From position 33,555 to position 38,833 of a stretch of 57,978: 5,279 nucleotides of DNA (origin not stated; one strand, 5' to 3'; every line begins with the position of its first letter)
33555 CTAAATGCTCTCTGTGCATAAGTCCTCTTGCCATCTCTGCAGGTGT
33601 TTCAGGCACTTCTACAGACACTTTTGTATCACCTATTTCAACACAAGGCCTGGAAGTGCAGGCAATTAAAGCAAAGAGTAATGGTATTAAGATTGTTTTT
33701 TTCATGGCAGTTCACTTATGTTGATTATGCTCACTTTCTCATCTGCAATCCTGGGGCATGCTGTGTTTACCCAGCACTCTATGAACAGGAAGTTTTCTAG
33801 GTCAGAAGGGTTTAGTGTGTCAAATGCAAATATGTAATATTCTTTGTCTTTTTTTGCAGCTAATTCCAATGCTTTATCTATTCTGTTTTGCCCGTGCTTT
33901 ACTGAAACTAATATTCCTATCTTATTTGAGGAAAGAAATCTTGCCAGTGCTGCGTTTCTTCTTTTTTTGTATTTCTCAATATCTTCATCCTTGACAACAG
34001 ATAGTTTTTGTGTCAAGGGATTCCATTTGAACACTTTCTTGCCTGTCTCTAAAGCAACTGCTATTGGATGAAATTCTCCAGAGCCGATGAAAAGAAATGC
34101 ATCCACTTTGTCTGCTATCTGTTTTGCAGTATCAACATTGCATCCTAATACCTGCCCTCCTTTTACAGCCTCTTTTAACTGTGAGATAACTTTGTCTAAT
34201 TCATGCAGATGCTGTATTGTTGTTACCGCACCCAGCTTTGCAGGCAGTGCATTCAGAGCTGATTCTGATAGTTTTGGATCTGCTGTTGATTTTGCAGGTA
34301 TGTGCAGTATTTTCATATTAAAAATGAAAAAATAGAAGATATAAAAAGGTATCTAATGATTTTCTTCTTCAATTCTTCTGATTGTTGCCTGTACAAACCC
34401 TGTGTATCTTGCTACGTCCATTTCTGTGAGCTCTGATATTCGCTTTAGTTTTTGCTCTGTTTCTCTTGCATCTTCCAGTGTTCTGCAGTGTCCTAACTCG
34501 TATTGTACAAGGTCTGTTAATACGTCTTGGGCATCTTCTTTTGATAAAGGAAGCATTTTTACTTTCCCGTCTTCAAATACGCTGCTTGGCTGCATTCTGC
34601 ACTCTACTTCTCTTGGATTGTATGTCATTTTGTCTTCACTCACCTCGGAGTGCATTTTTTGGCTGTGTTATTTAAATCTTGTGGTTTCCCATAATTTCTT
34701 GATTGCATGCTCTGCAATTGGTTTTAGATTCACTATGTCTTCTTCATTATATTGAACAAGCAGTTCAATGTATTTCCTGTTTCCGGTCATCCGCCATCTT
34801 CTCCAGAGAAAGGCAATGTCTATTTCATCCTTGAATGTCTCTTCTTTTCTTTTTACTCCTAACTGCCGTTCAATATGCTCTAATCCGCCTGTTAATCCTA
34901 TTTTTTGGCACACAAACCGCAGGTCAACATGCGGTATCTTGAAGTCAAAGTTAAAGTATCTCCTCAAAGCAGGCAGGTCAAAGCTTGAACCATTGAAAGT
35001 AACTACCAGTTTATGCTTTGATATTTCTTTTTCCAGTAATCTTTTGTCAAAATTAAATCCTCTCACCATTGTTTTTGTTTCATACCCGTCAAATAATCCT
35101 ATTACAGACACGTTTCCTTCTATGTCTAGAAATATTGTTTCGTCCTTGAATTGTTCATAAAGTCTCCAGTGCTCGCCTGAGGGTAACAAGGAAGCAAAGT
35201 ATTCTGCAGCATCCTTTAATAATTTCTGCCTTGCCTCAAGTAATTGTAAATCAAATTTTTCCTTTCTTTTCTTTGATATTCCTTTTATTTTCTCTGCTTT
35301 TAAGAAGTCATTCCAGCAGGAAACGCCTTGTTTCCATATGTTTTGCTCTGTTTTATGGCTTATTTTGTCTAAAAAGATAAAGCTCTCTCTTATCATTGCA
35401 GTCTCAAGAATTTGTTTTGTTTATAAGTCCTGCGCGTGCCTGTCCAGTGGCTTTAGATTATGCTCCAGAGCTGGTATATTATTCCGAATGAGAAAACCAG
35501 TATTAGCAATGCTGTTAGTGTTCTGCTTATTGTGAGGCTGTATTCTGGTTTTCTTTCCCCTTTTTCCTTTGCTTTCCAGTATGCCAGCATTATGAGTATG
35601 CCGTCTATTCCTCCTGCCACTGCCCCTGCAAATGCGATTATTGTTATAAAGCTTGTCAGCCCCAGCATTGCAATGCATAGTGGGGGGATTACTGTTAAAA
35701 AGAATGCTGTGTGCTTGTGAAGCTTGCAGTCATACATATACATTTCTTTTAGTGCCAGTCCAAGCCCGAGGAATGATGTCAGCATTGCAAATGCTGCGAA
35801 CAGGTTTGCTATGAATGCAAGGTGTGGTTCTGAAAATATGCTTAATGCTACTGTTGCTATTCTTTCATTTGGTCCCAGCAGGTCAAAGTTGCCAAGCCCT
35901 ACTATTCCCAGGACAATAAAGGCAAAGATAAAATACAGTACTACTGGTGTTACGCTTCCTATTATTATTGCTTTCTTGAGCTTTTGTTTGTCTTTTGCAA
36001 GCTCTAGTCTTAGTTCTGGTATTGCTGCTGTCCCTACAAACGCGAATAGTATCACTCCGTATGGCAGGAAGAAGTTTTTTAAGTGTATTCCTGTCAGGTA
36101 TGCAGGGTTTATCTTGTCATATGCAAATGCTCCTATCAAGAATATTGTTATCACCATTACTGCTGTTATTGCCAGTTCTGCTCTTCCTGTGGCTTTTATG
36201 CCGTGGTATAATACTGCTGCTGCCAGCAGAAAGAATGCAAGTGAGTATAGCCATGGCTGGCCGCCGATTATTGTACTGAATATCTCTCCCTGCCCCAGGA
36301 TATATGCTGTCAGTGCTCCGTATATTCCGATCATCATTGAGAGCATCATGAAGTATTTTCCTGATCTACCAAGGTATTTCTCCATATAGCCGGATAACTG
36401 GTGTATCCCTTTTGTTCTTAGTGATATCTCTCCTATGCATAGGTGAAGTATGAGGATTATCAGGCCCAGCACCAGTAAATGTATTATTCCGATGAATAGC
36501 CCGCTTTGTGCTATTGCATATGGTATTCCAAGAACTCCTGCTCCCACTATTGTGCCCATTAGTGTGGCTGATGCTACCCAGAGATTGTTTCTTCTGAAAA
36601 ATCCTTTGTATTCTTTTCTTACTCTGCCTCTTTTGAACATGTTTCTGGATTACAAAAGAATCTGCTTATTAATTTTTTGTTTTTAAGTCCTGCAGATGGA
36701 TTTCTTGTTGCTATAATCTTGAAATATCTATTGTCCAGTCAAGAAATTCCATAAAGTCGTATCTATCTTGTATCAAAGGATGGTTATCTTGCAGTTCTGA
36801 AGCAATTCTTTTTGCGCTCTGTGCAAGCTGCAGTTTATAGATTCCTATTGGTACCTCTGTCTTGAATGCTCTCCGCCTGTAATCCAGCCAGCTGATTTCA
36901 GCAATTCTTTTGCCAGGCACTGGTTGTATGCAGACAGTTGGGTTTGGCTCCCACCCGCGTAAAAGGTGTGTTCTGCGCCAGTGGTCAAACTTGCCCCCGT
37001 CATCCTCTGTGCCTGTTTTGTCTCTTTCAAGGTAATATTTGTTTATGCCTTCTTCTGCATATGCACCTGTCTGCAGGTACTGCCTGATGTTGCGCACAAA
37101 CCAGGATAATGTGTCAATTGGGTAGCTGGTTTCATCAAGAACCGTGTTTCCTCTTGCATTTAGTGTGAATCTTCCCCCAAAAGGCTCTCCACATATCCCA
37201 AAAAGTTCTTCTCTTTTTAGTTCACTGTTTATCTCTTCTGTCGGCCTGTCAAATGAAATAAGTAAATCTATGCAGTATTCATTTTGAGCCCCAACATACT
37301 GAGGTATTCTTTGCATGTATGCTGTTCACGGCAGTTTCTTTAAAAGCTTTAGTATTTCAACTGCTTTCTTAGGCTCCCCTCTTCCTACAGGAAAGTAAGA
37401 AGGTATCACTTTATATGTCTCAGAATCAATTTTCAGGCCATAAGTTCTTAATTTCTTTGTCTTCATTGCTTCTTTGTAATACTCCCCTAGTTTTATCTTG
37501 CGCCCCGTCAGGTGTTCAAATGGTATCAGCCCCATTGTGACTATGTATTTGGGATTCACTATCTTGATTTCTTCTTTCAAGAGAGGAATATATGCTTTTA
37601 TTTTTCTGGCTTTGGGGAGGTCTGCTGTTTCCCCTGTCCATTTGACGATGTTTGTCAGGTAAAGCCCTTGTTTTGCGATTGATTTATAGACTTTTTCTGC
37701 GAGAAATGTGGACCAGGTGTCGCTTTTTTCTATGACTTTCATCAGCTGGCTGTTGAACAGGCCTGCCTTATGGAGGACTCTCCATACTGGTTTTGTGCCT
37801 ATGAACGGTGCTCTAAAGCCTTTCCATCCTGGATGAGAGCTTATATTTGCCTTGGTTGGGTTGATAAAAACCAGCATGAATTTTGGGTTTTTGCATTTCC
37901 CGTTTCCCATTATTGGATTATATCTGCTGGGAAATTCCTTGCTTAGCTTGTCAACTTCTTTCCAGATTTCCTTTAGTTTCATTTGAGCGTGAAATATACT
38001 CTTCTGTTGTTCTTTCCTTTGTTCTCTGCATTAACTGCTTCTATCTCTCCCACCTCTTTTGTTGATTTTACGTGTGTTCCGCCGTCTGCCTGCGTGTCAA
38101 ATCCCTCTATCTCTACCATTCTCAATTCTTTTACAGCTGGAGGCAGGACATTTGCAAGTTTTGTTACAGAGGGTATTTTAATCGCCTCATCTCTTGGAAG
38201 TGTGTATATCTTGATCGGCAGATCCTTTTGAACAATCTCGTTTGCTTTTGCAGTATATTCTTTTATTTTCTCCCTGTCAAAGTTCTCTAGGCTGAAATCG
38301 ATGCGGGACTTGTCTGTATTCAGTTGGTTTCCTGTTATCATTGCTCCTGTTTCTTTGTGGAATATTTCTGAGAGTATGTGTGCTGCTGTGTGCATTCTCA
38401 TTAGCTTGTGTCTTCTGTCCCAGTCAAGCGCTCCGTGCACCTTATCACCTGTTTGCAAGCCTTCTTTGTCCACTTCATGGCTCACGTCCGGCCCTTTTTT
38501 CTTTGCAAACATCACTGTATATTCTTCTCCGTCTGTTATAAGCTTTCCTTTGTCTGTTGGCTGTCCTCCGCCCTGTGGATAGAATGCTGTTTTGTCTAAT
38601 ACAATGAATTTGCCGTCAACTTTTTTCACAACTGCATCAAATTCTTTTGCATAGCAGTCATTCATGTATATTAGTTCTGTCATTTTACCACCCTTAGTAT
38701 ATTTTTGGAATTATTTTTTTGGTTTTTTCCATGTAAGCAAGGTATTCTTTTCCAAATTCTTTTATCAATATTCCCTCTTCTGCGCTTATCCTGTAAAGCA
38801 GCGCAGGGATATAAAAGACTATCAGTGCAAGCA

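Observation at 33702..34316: Dph2 (diphthamide synthase) appears to be a split gene: this ORF encodes only domains 2-3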

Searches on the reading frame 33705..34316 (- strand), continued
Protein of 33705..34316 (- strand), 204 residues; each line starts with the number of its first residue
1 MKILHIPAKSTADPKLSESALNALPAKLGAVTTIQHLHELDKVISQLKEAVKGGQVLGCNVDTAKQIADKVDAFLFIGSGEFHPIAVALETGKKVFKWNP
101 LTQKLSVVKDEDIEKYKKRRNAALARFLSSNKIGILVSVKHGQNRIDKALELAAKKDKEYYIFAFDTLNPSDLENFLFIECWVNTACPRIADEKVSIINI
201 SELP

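Call 63: fold_search(model_id=the predicted structure, library=pdb)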
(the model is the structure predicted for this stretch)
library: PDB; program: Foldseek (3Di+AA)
matches with E <= 10: 971; with E <= 0.001: 16
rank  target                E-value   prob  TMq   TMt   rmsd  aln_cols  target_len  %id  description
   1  6bxm_A                4.5e-15  1.00  0.83  0.55   3.2       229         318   34  Crystal structure of Candidatus Methanoperedens nitroreducens Dph2 with 4Fe-4S cluster and SAM/cleaved SAM (released 2018-04-11)
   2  6q2e_A                5.4e-15  1.00  0.85  0.54   2.2       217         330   32  Crystal structure of Methanobrevibacter smithii Dph2 bound to 5'-methylthioadenosine (released 2019-10-16)
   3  3lzd_B                1.2e-14  1.00  0.77  0.48   2.5       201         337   30  Crystal structure of Dph2 from Pyrococcus horikoshii with 4Fe-4S cluster (released 2010-07-14)
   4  6bxo_B                1.7e-14  1.00  0.82  0.54   2.5       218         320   34  Crystal structure of Candidatus Methanoperedens nitroreducens Dph2 with 4Fe-4S cluster and SAH (released 2018-04-11)
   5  6bxn_B                1.7e-14  1.00  0.81  0.54   2.6       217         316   34  Crystal structure of Candidatus Methanoperedens nitroreducens Dph2 with 4Fe-4S cluster and SAM (released 2018-04-11)
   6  6bxo_A                2.8e-14  1.00  0.82  0.53   2.4       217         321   34  Crystal structure of Candidatus Methanoperedens nitroreducens Dph2 with 4Fe-4S cluster and SAH (released 2018-04-11)
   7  6q2d_B                3.3e-14  1.00  0.85  0.55   2.3       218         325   33  Crystal structure of Methanobrevibacter smithii Dph2 in complex with Methanobrevibacter smithii elongation factor 2 (released 2019-10-16)
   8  6q2e_B                4.3e-14  1.00  0.84  0.53   2.5       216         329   32  Crystal structure of Methanobrevibacter smithii Dph2 bound to 5'-methylthioadenosine (released 2019-10-16)
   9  3lzc_B                7.0e-14  1.00  0.77  0.48   2.5       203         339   32  Crystal structure of Dph2 from Pyrococcus horikoshii (released 2010-06-23)
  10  6q2d_A                1.0e-13  1.00  0.84  0.54   2.3       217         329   33  Crystal structure of Methanobrevibacter smithii Dph2 in complex with Methanobrevibacter smithii elongation factor 2 (released 2019-10-16)
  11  3lzc_A                1.2e-13  1.00  0.74  0.46   2.5       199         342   31  Crystal structure of Dph2 from Pyrococcus horikoshii (released 2010-06-23)
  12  6bxm_B                1.2e-13  1.00  0.81  0.54   2.5       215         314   34  Crystal structure of Candidatus Methanoperedens nitroreducens Dph2 with 4Fe-4S cluster and SAM/cleaved SAM (released 2018-04-11)
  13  6bxl_A                1.2e-13  1.00  0.74  0.46   2.5       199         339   31  Crystal structure of Pyrococcus horikoshii Dph2 with 4Fe-4S cluster and SAM (released 2018-04-11)
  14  3lzd_A                3.0e-13  1.00  0.74  0.46   2.5       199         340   31  Crystal structure of Dph2 from Pyrococcus horikoshii with 4Fe-4S cluster (released 2010-07-14)
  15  6bxn_A                5.2e-12  1.00  0.76  0.54   2.6       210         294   32  Crystal structure of Candidatus Methanoperedens nitroreducens Dph2 with 4Fe-4S cluster and SAM (released 2018-04-11)
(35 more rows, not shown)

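Call 68: find_encoding_contigs(protein=P0006, flank=1000, max_places=2)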
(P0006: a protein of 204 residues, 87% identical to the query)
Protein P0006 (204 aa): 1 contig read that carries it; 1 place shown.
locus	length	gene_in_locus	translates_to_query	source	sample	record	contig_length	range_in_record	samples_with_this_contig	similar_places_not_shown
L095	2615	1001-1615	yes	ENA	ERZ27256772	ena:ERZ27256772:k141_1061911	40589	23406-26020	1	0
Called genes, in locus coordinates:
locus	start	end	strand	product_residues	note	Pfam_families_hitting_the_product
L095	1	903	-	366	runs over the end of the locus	PF00069:Pkinase, PF07714:PK_Tyr_Ser-Thr, PF03109:ABC1 (weak)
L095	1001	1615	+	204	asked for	PF01866:Diphthamide_syn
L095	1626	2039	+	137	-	PF02643:DUF192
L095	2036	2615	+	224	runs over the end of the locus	PF03452:Anp1 (faint)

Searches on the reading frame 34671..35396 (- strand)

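Call 3: search_protein_families(library=pfam, proteins=[window:34671-35396:-], max_evalue=1)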
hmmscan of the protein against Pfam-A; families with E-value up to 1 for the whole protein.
window:34671-35396:- (242 aa): 3 families
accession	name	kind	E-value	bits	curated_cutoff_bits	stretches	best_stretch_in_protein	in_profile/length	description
PF13482.12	RNase_H_2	-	7.2e-29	101.3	22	1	89-231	2-164/165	RNase_H superfamily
PF10108.15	DNA_pol_B_exo2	-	0.11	12.6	24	1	128-145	52-69/213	Predicted 3'-5' exonuclease related to the exonuclease domain of PolB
PF17976.7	zf-RING_12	-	0.15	12.8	25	1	22-43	33-54/73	RING/Ubox like zinc-binding domain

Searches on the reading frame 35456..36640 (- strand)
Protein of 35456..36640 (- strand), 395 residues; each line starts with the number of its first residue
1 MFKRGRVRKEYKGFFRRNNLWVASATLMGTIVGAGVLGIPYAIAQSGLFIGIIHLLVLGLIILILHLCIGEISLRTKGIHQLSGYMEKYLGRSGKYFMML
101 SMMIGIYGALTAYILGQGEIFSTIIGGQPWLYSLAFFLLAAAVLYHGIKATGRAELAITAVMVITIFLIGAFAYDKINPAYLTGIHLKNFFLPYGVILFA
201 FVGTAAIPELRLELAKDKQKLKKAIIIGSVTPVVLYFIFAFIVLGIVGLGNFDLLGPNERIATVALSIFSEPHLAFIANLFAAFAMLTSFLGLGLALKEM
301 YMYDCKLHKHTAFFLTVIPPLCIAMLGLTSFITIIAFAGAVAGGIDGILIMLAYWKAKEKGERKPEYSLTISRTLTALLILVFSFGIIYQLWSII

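Call 73: search_protein_families(library=pfam, proteins=[window:35456-36640:-], max_evalue=0.001)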
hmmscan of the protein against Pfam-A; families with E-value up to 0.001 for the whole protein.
window:35456-36640:- (395 aa): 4 families
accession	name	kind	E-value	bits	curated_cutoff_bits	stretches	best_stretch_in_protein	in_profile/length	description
PF03222.19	Trp_Tyr_perm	-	6.9e-40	137.8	22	1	17-390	2-390/393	Tryptophan/tyrosine permease family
PF01490.24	Aa_trans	-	4.9e-13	48.9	25.6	1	19-343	4-357/410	Transmembrane amino acid transporter protein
PF13520.12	AA_permease_2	-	1.2e-07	31.4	27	1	20-293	3-291/427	Amino acid permease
PF03845.19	Spore_permease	-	0.00045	19.6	23.4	1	27-249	11-236/321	Spore germination protein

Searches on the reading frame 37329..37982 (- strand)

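Call 73: search_protein_families(library=pfam, proteins=[window:37329-37982:-], max_evalue=0.001)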
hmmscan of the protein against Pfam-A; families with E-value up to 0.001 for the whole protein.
window:37329-37982:- (218 aa): 1 family
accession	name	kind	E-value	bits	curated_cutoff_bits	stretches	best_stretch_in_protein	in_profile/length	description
PF03167.25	UDG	-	5.2e-11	43.2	24.3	1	32-201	7-121/141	Uracil DNA glycosylase superfamily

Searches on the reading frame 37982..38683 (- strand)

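Call 73: search_protein_families(library=pfam, proteins=[window:37982-38683:-], max_evalue=0.001)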
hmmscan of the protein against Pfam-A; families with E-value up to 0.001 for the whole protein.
window:37982-38683:- (234 aa): 2 families
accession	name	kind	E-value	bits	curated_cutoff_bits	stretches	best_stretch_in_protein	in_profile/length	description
PF01411.24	tRNA-synt_2c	-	2.3e-15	56.6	30.3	1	12-90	472-552/552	tRNA synthetases class II (A)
PF07973.19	tRNA_SAD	-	8.8e-12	45.3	24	1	187-230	1-44/44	Threonyl and Alanyl tRNA synthetase second additional domain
